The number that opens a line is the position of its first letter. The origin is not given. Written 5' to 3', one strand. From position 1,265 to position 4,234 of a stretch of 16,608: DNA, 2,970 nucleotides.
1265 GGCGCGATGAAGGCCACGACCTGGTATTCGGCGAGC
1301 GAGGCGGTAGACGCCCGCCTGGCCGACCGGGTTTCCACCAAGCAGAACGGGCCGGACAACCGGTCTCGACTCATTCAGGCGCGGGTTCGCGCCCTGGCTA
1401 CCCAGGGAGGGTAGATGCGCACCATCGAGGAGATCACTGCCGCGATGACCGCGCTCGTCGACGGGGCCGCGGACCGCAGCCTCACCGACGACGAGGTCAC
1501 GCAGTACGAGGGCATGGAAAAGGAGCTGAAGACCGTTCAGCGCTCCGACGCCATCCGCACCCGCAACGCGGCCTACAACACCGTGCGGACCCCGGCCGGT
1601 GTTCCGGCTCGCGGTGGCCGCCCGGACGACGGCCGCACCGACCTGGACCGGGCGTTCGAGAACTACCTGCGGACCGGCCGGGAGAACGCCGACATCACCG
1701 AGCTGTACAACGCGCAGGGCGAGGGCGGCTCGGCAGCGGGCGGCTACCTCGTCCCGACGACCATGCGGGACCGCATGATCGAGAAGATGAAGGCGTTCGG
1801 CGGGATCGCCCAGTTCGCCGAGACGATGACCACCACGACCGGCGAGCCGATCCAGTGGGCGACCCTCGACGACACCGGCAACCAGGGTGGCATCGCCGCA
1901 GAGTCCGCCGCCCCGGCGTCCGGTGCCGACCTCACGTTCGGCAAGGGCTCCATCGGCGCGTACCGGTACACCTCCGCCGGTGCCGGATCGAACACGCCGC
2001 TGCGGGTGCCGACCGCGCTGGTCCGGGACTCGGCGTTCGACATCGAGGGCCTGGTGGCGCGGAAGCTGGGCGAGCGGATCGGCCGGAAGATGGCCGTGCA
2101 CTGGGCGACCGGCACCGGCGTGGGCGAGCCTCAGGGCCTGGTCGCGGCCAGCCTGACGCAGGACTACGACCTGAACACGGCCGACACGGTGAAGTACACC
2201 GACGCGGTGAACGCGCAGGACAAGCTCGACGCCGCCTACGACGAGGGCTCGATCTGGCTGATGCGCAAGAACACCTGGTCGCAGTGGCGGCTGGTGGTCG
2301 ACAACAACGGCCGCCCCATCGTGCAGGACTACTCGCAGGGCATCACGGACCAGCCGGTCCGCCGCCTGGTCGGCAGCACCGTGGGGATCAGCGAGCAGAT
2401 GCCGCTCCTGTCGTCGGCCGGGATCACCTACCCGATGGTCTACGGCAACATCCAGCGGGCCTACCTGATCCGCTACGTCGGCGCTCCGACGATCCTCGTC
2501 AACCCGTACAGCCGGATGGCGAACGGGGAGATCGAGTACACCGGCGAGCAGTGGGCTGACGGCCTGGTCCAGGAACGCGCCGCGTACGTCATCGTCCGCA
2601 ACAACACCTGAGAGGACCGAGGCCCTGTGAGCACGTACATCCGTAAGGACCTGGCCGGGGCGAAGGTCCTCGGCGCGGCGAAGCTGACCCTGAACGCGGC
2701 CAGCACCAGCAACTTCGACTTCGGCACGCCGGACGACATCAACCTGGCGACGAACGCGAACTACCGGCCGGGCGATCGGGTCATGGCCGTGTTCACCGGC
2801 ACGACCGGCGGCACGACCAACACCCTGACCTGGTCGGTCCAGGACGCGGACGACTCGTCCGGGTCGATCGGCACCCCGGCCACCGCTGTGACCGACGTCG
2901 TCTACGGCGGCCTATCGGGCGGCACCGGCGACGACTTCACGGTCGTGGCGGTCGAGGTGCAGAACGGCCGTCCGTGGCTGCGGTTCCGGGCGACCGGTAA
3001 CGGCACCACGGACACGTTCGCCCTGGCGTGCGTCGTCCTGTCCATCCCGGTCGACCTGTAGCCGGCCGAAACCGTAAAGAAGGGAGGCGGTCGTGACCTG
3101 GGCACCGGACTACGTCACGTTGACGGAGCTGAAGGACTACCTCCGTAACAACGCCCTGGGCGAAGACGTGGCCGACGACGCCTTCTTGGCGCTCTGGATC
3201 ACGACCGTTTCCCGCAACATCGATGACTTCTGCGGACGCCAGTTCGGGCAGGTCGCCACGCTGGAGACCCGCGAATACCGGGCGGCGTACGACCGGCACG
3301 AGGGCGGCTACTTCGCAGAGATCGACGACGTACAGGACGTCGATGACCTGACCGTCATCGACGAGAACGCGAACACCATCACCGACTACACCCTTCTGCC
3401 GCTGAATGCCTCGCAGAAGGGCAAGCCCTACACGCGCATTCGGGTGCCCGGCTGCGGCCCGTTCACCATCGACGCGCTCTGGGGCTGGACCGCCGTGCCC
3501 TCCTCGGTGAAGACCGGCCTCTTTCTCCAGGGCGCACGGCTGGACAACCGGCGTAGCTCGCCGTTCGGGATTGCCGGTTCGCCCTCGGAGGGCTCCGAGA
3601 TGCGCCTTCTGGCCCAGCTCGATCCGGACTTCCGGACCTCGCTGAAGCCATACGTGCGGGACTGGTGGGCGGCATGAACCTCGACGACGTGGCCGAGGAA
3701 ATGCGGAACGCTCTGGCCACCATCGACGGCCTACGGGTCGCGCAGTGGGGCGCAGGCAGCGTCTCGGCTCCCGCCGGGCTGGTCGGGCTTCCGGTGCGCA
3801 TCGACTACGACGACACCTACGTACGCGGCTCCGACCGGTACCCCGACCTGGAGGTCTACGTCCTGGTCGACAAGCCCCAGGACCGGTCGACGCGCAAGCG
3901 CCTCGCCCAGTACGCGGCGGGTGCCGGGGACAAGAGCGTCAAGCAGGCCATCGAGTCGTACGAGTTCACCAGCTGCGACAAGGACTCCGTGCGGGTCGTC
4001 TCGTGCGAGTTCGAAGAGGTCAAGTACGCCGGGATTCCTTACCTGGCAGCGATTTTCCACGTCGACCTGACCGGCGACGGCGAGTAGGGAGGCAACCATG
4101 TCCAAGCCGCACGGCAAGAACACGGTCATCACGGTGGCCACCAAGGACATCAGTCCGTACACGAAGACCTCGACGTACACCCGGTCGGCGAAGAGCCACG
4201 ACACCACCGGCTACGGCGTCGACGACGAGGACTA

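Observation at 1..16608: Complete 16.5 kb circular mini-siphovirus-like element with integrase but no recognisable endolysin, repressor or replication enzymes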

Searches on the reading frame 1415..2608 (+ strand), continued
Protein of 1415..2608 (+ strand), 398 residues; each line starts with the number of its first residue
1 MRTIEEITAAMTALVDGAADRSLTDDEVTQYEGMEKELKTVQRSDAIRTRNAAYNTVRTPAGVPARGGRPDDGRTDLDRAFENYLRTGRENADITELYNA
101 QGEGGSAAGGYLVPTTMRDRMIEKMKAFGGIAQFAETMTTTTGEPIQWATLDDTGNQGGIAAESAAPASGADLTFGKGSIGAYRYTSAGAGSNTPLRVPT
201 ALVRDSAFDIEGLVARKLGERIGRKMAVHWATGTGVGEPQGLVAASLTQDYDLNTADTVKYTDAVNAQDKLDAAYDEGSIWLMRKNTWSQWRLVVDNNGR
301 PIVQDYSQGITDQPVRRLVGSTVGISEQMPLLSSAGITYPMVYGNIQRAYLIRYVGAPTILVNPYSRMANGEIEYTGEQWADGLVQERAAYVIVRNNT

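Call 25: find_related_loci(query=A1, collection=genome_contigs, flank=10000)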
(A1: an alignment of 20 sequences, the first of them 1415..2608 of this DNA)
Query A1 (398 aa) in genome_contigs; peptide patterns used: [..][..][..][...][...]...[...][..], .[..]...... (x = any residue, [..] = any of these).
76 stretches matched a pattern; 5 encode a relative of the query (tblastn E <= 1e-3); 5 distinct loci.
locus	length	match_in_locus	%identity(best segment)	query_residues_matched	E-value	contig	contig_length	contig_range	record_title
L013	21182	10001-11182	56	1-396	2e-136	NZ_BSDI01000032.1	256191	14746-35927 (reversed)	Phytohabitans aurantiacus strain RD004123 sequence032, whole genome shotgun sequence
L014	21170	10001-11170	43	1-393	6e-98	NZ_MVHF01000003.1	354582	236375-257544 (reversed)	Mycobacterium aquaticum strain RW6 NODE_3_length_354582_cov_40.958, whole genome shotgun sequence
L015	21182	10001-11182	43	4-393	9e-96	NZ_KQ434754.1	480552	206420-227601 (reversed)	Jiangella muralis strain DSM 45357 Scaffold5, whole genome shotgun sequence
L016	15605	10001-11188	44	4-397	1e-95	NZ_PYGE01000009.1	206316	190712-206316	Haloactinopolyspora alba strain DSM 45211 Ga0181033_109, whole genome shotgun sequence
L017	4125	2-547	41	212-393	3e-38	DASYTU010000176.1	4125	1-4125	MAG TPA_asm: Actinoplanes sp. isolate SMAG_U4575 k141_384363, whole genome shotgun sequence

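Call 26: search_dna_similar(query=window:1415-2608:+, collection=phages, mode=protein, max_rows=20)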
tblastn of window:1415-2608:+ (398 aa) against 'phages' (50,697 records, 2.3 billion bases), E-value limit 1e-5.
Records with a match: 392; places in all: 392; records where one place covers at least 80% of the query: 118.
Best place of each record, by identity: <60% 392.
By first word of the organism name: Streptococcus 97; Vibrio 88; Ralstonia 57; Serratia 18; Klebsiella 16; Escherichia 12; phage 12; Streptomyces 10; Ruminococcus 7; Campylobacter 7; and 39 more.
By host as written in the record: - 101; Ralstonia solanacearum 45; Serratia marcescens 16; Streptococcus suis 11; Klebsiella pneumoniae 10; Escherichia coli 9; Ruminococcus sp. 6; Vibrio harveyi BAA-1116 4; and 155 more.
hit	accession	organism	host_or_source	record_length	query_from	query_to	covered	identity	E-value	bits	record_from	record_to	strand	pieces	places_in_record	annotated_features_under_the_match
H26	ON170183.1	Ralstonia phage YO105_4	Ralstonia solanacearum T391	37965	24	361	85%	31.0%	2e-29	126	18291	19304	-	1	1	record has no annotation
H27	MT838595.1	Bacteriophage sp.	human fecal samples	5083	9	385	95%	27.4%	2e-14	81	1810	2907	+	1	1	record has no annotation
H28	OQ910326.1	Edwardsiella phage EPP-1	Edwardsiella piscicida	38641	7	302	74%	33.0%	3e-25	114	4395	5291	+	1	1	hypothetical protein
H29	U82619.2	Enterobacteria phage SfV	-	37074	7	302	74%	31.7%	4e-28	122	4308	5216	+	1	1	orf5: capsid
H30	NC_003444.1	Enterobacteria phage SfV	Shigella flexneri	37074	7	302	74%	31.7%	4e-28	122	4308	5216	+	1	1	major head protein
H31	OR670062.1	Escherichia phage SKA5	Escherichia coli APEC strain QZJM25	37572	7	302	74%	31.7%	7e-28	121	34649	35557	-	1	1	major capsid protein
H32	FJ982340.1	Burkholderia phage KS9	Burkholderia pyrrocinia strain LMG 21824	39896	34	377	86%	27.1%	2e-20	99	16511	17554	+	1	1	major capsid protein gp5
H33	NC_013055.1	Burkholderia phage KS9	Burkholderia pyrrocinia strain LMG 21824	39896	34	377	86%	27.1%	2e-20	99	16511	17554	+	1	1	major head protein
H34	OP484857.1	Sinorhizobium phage AP-16-3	Sinorhizobium meliloti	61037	4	362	90%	25.9%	1e-16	88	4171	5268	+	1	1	hypothetical protein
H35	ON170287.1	Ralstonia phage YO169_1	Ralstonia solanacearum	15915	6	302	75%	31.2%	3e-23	107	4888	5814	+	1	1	record has no annotation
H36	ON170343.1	Ralstonia phage YO374_2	Ralstonia solanacearum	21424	6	302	75%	31.2%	3e-23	107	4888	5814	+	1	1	record has no annotation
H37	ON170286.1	Ralstonia phage YO168_1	Ralstonia solanacearum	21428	6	302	75%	30.8%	1e-22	106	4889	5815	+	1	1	record has no annotation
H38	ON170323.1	Ralstonia phage YO190_1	Ralstonia solanacearum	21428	6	302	75%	30.8%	1e-22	106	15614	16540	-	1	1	record has no annotation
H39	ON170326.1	Ralstonia phage YO192_1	Ralstonia solanacearum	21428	6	302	75%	30.8%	1e-22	106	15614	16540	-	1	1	record has no annotation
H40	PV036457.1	phage IMGVR 15682261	human feces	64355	19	385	92%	24.9%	8e-15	82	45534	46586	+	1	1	major head protein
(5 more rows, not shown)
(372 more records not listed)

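Call 29: search_protein_families(library=pfam, max_evalue=0.001, proteins=[L013:1-1104:+, L013:2176-3099:+, L013:3521-5476:+, L013:5628-5855:+, L013:17701-18210:+, L013:18218-18871:+, L013:18871-19101:+, L013:19386-19571:-, L013:19915-20502:-, L013:20894-21181:-])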
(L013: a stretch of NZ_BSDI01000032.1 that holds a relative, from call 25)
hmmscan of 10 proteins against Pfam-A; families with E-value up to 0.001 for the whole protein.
L013:1-1104:+ (368 aa): 3 families
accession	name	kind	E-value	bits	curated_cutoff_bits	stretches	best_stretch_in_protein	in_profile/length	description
PF07690.21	MFS_1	-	1.1e-22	80.9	33.4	1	59-241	153-346/347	Major Facilitator Superfamily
PF13347.12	MFS_2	-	0.00019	20.5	27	1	103-180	4-87/427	MFS/sugar transport protein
PF12832.13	MFS_1_like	-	0.00022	20.8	25.2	1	106-252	226-365/373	MFS_1 like family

L013:2176-3099:+ (308 aa): 3 families
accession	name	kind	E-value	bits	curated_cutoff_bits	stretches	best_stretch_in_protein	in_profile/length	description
PF00589.27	Phage_integrase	-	4.1e-26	92.2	27.1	1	123-291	2-170/172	Phage integrase family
PF13495.12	Phage_int_SAM_4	-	2.2e-09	38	27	1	18-100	1-81/85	Phage integrase, N-terminal SAM-like domain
PF02899.23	Phage_int_SAM_1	-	1.9e-08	34.9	22.3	1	22-99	4-81/83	Phage integrase, N-terminal SAM-like domain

L013:3521-5476:+ (652 aa): 1 family
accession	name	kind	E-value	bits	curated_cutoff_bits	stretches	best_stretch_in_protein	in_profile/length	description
PF13481.12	AAA_25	-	4.2e-22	79.2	27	1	277-454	13-194/195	AAA domain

L013:5628-5855:+ (76 aa): 0 families

L013:17701-18210:+ (170 aa): 0 families

L013:18218-18871:+ (218 aa): 0 families

L013:18871-19101:+ (77 aa): 0 families

L013:19386-19571:- (62 aa): 0 families

L013:19915-20502:- (196 aa): 1 family
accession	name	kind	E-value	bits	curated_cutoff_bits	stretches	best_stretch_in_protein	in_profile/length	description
PF21848.1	DUF6907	-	4.3e-07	30.9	26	1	100-191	12-107/116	Domain of unknown function (DUF6907)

L013:20894-21181:- (96 aa): 0 families

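Call 30: search_protein_families(library=pfam, max_evalue=0.001, proteins=[L001:1084-1635:+, L001:4127-4414:+, L001:4590-5720:+, L001:5841-6017:+, L002:1720-2001:+, L002:2244-2582:+, L002:2477-3640:+, L002:16655-17236:+, L002:17410-17940:-, L002:17953-18492:+])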
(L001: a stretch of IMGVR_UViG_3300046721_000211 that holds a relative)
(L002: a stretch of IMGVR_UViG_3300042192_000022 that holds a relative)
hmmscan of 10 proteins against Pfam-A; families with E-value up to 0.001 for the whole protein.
L001:1084-1635:+ (184 aa): 1 family
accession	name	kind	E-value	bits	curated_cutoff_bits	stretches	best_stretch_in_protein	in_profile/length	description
PF12728.13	HTH_17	-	2e-05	25.2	27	1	121-171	1-48/51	Helix-turn-helix domain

L001:4127-4414:+ (96 aa): 0 families

L001:4590-5720:+ (377 aa): 1 family
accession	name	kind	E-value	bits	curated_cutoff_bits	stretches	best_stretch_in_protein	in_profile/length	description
PF13481.12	AAA_25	-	3.9e-25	89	27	1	47-214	18-194/195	AAA domain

L001:5841-6017:+ (59 aa): 0 families

L002:1720-2001:+ (94 aa): 0 families

L002:2244-2582:+ (113 aa): 0 families

L002:2477-3640:+ (388 aa): 1 family
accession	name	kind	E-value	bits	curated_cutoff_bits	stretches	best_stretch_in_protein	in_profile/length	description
PF13481.12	AAA_25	-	8e-38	130.5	27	1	84-255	10-194/195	AAA domain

L002:16655-17236:+ (194 aa): 0 families

L002:17410-17940:- (177 aa): 0 families

L002:17953-18492:+ (180 aa): 3 families
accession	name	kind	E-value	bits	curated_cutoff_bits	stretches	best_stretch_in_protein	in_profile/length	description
PF00392.27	GntR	-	2.5e-15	56.3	27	1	59-119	4-64/64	Bacterial regulatory proteins, gntR family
PF08279.18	HTH_11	-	5.5e-05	23.4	25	1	83-110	19-46/55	HTH domain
PF13551.12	HTH_29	-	0.00032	21.2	28.1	1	84-121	17-55/64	Winged helix-turn helix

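Call 60: search_protein_families(library=phrogs, max_evalue=0.01, proteins=[L013:18218-18871:+, L012:12628-13308:+, L010:10951-11610:+, L002:16655-17236:+, L002:17410-17940:-, L006:13186-13866:+])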
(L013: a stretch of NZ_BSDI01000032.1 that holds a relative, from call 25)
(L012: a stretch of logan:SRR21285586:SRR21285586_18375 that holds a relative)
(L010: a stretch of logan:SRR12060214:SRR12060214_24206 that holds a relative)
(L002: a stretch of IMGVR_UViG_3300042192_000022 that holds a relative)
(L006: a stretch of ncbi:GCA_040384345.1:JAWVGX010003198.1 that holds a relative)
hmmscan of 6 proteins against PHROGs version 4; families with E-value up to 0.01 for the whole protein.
L013:18218-18871:+ (218 aa): 1 family
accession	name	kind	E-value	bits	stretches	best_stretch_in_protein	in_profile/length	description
phrog_32486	-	unknown function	2.3e-08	35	1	10-130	16-130/170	-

L012:12628-13308:+ (227 aa): 1 family
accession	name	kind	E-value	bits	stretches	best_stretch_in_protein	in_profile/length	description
phrog_32486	-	unknown function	1e-06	29.6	1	69-137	65-131/170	-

L010:10951-11610:+ (220 aa): 1 family
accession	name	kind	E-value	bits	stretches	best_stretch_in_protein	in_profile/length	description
phrog_32486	-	unknown function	2.5e-08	34.8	1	20-162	24-144/170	-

L002:16655-17236:+ (194 aa): 0 families

L002:17410-17940:- (177 aa): 0 families

L006:13186-13866:+ (227 aa): 3 families
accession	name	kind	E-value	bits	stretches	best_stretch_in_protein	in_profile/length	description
phrog_1512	-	lysis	6.3e-29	102.9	1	2-151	10-155/314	endolysin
phrog_26250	-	lysis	4e-15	56.7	1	3-148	4-151/530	endolysin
phrog_317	-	lysis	1.5e-14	55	1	3-134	2-137/492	endolysin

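Call 74: search_solved_structures(query=A3, max_evalue=1)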
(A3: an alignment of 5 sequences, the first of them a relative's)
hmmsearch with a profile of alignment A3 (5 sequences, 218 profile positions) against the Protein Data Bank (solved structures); distinct sequences matched with E-value up to 1: 0.

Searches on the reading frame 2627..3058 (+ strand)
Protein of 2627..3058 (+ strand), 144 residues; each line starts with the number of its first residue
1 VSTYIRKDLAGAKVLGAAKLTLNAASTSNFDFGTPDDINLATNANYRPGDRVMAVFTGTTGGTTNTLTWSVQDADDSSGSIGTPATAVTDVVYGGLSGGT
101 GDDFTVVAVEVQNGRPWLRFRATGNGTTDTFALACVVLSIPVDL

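Call 7: search_protein_families(library=pfam, max_evalue=0.01, proteins=[window:2627-3058:+])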
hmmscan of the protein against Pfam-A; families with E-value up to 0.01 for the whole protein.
window:2627-3058:+ (144 aa): 0 families

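Call 10: search_protein_families(library=phrogs, max_evalue=0.01, proteins=[window:2627-3058:+])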
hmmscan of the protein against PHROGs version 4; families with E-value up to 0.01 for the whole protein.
window:2627-3058:+ (144 aa): 1 family
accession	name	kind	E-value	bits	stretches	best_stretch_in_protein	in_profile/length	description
phrog_5707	-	unknown function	4.8e-06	27.5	1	17-139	11-127/134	-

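Call 65: search_protein_families(library=ncbifam, max_evalue=0.1, proteins=[window:2627-3058:+])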
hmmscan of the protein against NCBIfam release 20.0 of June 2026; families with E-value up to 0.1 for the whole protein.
window:2627-3058:+ (144 aa): 0 families

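Call 66: search_protein_families(library=pfam, max_evalue=5, proteins=[window:2627-3058:+])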
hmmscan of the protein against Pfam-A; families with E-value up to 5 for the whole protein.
window:2627-3058:+ (144 aa): 1 family
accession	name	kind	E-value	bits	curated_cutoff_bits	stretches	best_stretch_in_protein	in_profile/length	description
PF21755.2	DacZ_P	-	0.14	12.2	27.4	0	13-68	58-113/125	Probable sensor domain DacZ_P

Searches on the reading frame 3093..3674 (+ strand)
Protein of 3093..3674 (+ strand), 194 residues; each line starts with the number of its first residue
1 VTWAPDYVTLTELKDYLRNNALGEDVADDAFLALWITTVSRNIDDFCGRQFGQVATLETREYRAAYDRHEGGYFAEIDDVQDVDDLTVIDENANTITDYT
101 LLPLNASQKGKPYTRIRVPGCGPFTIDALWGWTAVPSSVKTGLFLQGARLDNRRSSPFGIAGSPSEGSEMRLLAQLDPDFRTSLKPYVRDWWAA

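Call 7: search_protein_families(library=pfam, max_evalue=0.01, proteins=[window:3093-3674:+])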
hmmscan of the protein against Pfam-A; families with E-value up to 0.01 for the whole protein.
window:3093-3674:+ (194 aa): 0 families

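Call 10: search_protein_families(library=phrogs, max_evalue=0.01, proteins=[window:3093-3674:+])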
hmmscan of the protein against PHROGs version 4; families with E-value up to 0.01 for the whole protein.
window:3093-3674:+ (194 aa): 1 family
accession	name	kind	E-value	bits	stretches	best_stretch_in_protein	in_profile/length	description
phrog_442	-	connector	2e-15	57.8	1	4-192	84-265/270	head-tail adaptor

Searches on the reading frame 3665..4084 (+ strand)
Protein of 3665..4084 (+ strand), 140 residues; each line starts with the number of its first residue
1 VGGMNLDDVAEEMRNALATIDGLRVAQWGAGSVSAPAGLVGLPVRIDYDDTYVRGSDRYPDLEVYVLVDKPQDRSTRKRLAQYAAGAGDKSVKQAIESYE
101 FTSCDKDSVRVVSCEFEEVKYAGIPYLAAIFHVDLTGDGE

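Call 7: search_protein_families(library=pfam, max_evalue=0.01, proteins=[window:3665-4084:+])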
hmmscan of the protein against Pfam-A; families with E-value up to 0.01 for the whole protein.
window:3665-4084:+ (140 aa): 0 families

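Call 10: search_protein_families(library=phrogs, max_evalue=0.01, proteins=[window:3665-4084:+])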
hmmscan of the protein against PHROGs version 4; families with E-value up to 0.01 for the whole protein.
window:3665-4084:+ (140 aa): 1 family
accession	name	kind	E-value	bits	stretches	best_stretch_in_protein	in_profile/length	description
phrog_17840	-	connector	3.7e-17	63.4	1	4-139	2-137/138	tail terminator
